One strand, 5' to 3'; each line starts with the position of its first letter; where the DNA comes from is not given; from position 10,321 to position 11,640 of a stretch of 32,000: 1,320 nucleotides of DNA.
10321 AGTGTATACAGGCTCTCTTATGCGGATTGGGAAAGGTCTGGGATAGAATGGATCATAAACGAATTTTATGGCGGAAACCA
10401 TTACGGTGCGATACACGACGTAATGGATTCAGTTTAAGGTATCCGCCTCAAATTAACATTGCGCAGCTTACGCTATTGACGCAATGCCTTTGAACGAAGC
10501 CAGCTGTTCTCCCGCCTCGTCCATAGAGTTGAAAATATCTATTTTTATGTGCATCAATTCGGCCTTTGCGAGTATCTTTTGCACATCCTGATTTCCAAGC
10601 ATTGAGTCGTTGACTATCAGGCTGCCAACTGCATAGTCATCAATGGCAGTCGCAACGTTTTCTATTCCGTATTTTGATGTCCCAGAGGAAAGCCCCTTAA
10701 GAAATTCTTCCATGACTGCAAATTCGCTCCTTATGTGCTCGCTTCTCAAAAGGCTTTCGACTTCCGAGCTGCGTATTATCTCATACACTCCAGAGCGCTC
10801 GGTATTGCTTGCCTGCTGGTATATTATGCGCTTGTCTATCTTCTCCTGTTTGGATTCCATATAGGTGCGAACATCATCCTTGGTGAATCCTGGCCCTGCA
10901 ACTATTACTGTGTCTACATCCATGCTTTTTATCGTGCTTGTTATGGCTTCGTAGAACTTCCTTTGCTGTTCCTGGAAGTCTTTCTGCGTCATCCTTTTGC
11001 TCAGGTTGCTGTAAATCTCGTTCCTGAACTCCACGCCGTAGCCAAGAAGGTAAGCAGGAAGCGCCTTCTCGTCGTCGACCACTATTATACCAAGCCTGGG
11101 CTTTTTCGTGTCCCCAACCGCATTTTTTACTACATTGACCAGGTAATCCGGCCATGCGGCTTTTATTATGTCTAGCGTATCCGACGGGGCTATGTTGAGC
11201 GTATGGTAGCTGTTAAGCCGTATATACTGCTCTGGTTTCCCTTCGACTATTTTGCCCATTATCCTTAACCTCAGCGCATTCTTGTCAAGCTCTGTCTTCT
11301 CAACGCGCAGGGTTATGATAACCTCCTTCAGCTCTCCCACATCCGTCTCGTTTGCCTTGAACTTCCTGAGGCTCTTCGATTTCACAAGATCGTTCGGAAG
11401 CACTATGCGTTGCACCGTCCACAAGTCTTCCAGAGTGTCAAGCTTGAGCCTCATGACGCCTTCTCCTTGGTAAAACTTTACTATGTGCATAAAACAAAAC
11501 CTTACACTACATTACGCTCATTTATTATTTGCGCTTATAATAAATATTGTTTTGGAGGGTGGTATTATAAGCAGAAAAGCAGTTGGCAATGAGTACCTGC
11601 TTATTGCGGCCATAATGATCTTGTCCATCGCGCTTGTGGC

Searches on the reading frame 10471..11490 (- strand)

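Call 79: search_protein_families(library=pfam, proteins=[window:10471-11490:-], max_evalue=0.00001)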
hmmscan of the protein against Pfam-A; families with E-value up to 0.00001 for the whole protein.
window:10471-11490:- (340 aa): 3 families
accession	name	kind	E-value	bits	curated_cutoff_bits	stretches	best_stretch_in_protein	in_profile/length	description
PF03463.20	eRF1_1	-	7e-21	74.9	23.8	1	8-124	11-122/123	eRF1 domain 1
PF03464.20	eRF1_2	-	4.9e-13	50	27.1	1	133-246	2-129/133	eRF1 domain 2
PF03465.20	eRF1_3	-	5e-10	40.3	25.8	1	255-339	3-101/106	eRF1 domain 3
